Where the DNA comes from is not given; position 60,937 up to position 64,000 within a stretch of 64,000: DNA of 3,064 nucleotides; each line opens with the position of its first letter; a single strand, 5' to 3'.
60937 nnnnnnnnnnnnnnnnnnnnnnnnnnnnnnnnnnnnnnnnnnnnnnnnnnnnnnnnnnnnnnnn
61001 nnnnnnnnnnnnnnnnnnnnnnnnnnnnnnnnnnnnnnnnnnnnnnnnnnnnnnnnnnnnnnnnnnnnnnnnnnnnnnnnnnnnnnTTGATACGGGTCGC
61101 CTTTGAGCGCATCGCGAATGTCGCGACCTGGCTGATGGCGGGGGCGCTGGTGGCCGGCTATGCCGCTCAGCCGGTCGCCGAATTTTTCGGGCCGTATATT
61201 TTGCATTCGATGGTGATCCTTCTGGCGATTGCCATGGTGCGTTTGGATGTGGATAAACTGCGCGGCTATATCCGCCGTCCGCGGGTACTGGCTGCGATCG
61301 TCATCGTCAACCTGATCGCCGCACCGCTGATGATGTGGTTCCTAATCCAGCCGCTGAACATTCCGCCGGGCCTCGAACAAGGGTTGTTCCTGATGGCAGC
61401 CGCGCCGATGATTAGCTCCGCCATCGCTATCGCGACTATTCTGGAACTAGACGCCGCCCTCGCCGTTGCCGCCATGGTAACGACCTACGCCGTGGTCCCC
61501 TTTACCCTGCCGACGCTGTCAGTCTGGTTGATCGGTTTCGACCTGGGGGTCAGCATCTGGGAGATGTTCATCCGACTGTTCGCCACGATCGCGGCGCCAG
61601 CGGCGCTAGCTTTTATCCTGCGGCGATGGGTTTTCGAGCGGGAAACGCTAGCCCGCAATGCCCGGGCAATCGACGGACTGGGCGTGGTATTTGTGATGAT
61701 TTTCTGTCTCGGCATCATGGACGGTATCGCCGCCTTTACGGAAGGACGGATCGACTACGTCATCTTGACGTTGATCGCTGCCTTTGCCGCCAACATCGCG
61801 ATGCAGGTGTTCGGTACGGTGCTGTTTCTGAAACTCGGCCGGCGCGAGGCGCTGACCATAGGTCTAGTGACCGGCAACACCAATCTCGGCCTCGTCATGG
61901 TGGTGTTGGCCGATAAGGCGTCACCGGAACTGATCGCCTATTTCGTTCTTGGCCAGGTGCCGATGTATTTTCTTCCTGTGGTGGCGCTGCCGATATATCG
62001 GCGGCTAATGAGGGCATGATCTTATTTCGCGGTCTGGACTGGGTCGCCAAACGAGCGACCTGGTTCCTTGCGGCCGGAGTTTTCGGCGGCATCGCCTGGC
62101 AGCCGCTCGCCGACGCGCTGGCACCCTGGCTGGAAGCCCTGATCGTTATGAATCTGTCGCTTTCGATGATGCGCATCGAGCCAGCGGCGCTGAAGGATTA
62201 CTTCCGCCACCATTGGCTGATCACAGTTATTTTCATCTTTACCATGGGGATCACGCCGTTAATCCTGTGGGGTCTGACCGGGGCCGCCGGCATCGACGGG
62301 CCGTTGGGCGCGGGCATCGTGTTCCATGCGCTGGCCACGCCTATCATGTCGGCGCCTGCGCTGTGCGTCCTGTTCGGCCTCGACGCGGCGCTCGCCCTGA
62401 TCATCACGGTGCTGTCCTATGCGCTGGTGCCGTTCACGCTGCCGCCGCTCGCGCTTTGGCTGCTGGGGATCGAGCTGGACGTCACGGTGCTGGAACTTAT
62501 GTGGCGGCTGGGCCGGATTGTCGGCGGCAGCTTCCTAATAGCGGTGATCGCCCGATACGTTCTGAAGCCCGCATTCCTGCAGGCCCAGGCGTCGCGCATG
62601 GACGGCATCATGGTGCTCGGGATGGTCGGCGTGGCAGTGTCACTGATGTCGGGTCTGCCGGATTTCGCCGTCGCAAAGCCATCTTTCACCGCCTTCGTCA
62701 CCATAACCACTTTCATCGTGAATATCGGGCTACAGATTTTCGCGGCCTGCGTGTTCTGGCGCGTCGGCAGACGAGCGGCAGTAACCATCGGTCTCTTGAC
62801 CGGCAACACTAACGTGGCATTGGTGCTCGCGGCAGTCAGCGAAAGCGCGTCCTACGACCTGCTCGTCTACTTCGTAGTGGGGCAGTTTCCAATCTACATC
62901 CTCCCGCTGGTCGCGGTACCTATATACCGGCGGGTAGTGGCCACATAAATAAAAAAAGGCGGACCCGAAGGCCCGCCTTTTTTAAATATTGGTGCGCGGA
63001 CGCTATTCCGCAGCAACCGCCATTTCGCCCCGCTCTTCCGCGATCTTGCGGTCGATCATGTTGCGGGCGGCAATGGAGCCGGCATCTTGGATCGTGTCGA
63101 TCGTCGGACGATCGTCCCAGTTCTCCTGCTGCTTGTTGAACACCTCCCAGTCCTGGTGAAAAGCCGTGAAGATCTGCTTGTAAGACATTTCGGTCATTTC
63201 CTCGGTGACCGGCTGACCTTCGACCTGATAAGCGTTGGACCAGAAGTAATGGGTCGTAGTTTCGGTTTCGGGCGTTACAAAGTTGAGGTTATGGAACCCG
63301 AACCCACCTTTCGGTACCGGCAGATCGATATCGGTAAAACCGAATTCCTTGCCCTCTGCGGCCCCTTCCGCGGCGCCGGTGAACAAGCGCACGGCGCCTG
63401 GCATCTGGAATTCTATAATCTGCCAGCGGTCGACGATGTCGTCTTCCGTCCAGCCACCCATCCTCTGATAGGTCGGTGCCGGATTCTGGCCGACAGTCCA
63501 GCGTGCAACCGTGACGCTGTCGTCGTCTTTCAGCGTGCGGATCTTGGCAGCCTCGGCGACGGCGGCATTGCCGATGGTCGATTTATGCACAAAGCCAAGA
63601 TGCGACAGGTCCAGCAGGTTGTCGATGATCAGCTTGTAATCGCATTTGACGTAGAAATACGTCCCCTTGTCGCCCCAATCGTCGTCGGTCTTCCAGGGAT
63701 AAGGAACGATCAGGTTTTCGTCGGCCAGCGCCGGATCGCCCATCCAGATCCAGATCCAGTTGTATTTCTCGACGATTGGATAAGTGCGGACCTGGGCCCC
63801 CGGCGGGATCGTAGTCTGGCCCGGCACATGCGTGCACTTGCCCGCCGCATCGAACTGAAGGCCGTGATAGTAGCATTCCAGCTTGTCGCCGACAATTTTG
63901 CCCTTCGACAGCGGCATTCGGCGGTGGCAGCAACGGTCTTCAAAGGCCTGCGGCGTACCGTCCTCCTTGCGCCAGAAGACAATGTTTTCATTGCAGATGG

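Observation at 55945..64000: Compact cluster around a UbiD-family decarboxylase, with three cupins, a DUF1185 protein, an LLM monooxygenase, tandem transporters and a Rieske oxygenase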

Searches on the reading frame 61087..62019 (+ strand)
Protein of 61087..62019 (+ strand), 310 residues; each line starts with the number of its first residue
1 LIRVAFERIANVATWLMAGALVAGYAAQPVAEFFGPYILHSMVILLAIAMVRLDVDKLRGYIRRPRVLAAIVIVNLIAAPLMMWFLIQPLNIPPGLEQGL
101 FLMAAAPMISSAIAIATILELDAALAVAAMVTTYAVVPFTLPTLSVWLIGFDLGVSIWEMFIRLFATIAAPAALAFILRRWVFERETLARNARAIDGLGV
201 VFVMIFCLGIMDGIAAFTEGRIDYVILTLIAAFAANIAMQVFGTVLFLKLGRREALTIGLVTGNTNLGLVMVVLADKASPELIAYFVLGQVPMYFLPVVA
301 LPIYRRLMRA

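Call 4: search_protein_families(library=pfam, proteins=[window:61087-62019:+], max_evalue=0.01)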
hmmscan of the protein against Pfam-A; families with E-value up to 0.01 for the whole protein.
window:61087-62019:+ (310 aa): 1 family
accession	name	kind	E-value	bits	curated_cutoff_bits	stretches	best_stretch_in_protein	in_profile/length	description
PF01758.21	SBF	-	2.6e-14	53.8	24.3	1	42-208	4-177/191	Sodium Bile acid symporter family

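Call 6: search_protein_families(library=ncbifam, proteins=[window:61087-62019:+], max_evalue=0.001)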
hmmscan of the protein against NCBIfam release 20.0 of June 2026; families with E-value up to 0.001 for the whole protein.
window:61087-62019:+ (310 aa): 2 families
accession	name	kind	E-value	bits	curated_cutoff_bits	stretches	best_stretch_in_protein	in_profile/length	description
NF047939.1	PantTportPanS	equivalog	3.5e-07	30.2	400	1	26-240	21-229/299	ketopantoate/pantoate/pantothenate transporter PanS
TIGR00841.1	bass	subfamily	0.00046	19.5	326.3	1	39-287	39-287/321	bile acid:sodium symporter family transporter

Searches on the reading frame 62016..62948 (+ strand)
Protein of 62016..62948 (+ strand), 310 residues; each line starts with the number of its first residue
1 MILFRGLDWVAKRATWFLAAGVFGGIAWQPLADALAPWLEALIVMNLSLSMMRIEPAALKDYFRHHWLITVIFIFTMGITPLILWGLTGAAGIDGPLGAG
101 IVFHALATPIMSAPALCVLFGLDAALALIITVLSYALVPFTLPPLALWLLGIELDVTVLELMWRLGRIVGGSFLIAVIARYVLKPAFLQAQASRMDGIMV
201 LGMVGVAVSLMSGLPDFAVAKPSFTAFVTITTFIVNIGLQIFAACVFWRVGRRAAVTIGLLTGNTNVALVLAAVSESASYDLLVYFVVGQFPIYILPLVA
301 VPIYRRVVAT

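Call 4: search_protein_families(library=pfam, proteins=[window:62016-62948:+], max_evalue=0.01)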
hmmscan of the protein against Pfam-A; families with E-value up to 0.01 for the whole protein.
window:62016-62948:+ (310 aa): 0 families

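Call 6: search_protein_families(library=ncbifam, proteins=[window:62016-62948:+], max_evalue=0.001)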
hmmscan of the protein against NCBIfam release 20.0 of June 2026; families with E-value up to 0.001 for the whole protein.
window:62016-62948:+ (310 aa): 0 families

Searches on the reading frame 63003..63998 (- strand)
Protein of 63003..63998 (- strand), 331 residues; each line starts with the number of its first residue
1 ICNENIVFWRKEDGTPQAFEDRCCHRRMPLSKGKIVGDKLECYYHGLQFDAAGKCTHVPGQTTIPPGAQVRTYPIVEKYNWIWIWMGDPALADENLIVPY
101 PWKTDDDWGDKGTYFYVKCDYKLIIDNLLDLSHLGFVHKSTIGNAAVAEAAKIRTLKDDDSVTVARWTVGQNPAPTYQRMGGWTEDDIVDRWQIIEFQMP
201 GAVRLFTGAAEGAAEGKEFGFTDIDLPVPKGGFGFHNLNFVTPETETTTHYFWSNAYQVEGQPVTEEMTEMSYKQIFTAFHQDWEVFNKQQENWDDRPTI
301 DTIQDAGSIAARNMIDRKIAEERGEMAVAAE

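Call 4: search_protein_families(library=pfam, proteins=[window:63003-63998:-], max_evalue=0.01)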
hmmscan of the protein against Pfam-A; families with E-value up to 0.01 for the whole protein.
window:63003-63998:- (331 aa): 4 families
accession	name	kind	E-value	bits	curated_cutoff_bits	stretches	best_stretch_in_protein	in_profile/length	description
PF19112.6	VanA_C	-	1.6e-39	136.5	23.5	1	117-320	1-192/193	Vanillate O-demethylase oxygenase C-terminal domain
PF00355.32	Rieske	-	3.7e-19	68.9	20.3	1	2-70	22-84/88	Rieske [2Fe-2S] domain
PF19298.5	KshA_C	-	2e-05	25.2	23.3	0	105-141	24-61/207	3-Ketosteroid 9alpha-hydroxylase C-terminal domain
PF00848.25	Ring_hydroxyl_A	-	4e-05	24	24.9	0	108-181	4-90/208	Ring hydroxylating alpha subunit (catalytic domain)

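Call 6: search_protein_families(library=ncbifam, proteins=[window:63003-63998:-], max_evalue=0.001)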
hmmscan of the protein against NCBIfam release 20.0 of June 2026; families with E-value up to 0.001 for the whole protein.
window:63003-63998:- (331 aa): 4 families
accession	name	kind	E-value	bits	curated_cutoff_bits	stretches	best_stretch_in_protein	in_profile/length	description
NF052579.1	BetMthstMoxSdmAMthl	equivalog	1.5e-27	96.5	600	1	4-141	40-181/351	4beta-methylsterol monooxygenase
NF041684.1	ant_diox_AndAc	equivalog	0.00058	18.6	750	0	4-59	70-126/418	anthranilate 1,2-dioxygenase large subunit AndAc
NF007422.0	PRK09965.1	equivalog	0.0007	19.6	113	0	13-82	32-96/106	bifunctional 3-phenylpropionate/cinnamic acid dioxygenase ferredoxin subunit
NF042946.1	3PPDioc_HcaE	equivalog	0.00083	18.5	830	0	3-62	61-121/450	3-phenylpropionate/cinnamic acid dioxygenase subunit alpha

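Call 13: search_solved_structures(query=window:63003-63998:-, max_evalue=0.00001)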
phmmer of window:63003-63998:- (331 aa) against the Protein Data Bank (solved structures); distinct sequences matched with E-value up to 0.00001: 15.
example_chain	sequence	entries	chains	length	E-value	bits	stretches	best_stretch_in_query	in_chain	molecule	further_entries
3gb4_A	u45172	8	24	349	1.5e-37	132.8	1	6-256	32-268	DdmC | Dicamba O-demethylase, oxygenase component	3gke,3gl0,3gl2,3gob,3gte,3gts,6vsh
7qwt_A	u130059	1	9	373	2.6e-37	132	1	4-324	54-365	Rieske (2Fe-2S) domain protein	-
6wnc_A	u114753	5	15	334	1e-25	93.9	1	5-171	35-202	SxtDIOX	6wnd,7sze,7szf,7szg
6wn3_A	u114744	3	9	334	1.4e-23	86.8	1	5-168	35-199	SxtT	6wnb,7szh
4qdc_A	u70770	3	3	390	3e-15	59.5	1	10-140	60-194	3-ketosteroid 9alpha-hydroxylase oxygenase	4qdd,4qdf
6icp_A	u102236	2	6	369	2.4e-13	53.2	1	3-146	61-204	Methylxanthine N1-demethylase NdmA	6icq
6ick_A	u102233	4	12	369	2.4e-13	53.2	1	3-146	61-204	Methylxanthine N1-demethylase NdmA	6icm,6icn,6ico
4qdf_B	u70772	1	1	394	4.7e-13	52.2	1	6-140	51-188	3-ketosteroid 9alpha-hydroxylase oxygenase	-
7fhr_A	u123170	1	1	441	4.8e-11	45.6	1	3-145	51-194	Putative Phthalate 4,5-dioxygenase, subunit alpha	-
6icl_A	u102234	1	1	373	1.4e-10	44.1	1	18-145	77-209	Methylxanthine N3-demethylase NdmB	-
9ina_A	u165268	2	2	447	3.4e-10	42.8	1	3-89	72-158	Rieske (2Fe-2S) domain protein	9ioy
3gkq_A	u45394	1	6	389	1.7e-09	40.5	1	8-142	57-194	Terminal oxygenase component of carbazole 1,9a-dioxygenase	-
7fjl_A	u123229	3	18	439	8.2e-09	38.3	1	3-148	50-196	Rieske (2Fe-2S) domain protein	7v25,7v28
2zyl_A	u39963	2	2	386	9.3e-08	34.8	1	8-138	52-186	POSSIBLE OXIDOREDUCTASE | 3-ketosteroid-9-alpha-monooxygenase oxygenase subunit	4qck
3gcf_A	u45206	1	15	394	3.8e-06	29.5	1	7-141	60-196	Terminal oxygenase component of carbazole 1,9a-dioxygenase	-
